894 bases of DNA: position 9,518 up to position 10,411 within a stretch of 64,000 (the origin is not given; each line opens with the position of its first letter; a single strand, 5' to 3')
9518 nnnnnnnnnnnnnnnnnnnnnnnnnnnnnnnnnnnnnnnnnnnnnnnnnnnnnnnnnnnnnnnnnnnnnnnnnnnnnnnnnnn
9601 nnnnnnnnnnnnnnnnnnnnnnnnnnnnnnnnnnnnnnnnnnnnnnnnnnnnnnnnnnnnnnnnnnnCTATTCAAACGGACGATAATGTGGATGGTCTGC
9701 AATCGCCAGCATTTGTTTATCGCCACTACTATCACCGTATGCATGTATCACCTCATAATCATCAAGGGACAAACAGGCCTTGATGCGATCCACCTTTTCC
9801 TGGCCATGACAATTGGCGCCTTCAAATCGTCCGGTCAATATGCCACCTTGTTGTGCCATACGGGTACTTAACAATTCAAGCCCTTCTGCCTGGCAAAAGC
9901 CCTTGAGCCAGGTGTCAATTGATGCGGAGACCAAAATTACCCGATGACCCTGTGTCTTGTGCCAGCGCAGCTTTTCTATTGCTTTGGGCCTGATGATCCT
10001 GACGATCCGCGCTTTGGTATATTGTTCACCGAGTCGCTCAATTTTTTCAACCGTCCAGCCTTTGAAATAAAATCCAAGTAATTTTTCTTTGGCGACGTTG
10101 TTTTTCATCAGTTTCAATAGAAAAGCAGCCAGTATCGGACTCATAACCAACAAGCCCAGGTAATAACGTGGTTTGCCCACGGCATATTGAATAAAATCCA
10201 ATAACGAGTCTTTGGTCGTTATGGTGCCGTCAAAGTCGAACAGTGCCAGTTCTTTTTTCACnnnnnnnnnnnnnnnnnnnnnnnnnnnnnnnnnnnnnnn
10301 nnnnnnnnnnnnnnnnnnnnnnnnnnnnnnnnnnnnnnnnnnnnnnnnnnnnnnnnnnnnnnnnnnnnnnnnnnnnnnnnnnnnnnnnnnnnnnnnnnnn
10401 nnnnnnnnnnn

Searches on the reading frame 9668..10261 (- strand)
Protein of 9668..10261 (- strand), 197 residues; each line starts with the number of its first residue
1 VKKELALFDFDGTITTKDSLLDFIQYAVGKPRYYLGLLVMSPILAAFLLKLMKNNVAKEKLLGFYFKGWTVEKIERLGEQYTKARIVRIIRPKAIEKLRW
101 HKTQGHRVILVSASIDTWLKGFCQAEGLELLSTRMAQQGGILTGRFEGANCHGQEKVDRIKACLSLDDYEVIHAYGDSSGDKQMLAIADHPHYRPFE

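Call 5: search_protein_families(library=pfam, proteins=[window:9668-10261:-], max_evalue=0.1)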
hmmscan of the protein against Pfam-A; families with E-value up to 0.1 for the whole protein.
window:9668-10261:- (197 aa): 2 families
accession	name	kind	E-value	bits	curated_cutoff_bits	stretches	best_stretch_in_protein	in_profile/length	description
PF12710.13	HAD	-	3e-35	122.8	27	1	6-185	1-188/189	haloacid dehalogenase-like hydrolase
PF00702.32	Hydrolase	-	0.0012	19.7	26.4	1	5-186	3-188/191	haloacid dehalogenase-like hydrolase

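Call 6: search_protein_families(library=ncbifam, proteins=[window:9668-10261:-], max_evalue=0.1)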
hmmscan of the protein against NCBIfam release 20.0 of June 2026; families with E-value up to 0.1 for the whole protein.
window:9668-10261:- (197 aa): 10 families
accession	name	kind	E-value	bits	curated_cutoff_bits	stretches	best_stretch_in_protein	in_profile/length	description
TIGR01490.1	HAD-SF-IB-hyp1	subfamily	4.2e-41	141.4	98.3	1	5-196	1-198/202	HAD-IB family hydrolase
TIGR01488.1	HAD-SF-IB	subfamily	5.4e-23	81.9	45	1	5-187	1-176/177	HAD-IB family phosphatase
NF052360.1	HolPasePseu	equivalog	3.9e-13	49.6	280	1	4-191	2-194/218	histidinol-phosphatase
NF052359.1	HolPaseNeis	equivalog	4.8e-07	29.7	400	1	4-191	2-197/221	histidinol-phosphatase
TIGR01545.1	YfhB_g-proteo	equivalog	8.5e-05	22.5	259.25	1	3-190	5-196/210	phosphatidylglycerophosphatase C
NF002245.0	PRK01158.1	equivalog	0.00024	20.5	198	0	88-151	19-80/233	phosphoglycolate phosphatase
TIGR01489.1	DKMTPPase-SF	subfamily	0.0011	19.1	81.55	0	6-20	4-18/188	MtnX-like HAD-IB family phosphatase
TIGR01491.1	HAD-SF-IB-PSPlk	hypoth_equivalog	0.0012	18.5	151.9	1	90-191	81-185/201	phosphoserine phosphatase-like hydrolase, archaeal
TIGR01487.1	Pglycolate_arch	equivalog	0.0018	18.1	122.75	0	88-122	17-51/215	phosphoglycolate phosphatase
TIGR01662.1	HAD-SF-IIIA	subfamily_domain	0.011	15.9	44.6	0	81-119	17-57/141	HAD-IIIA family hydrolase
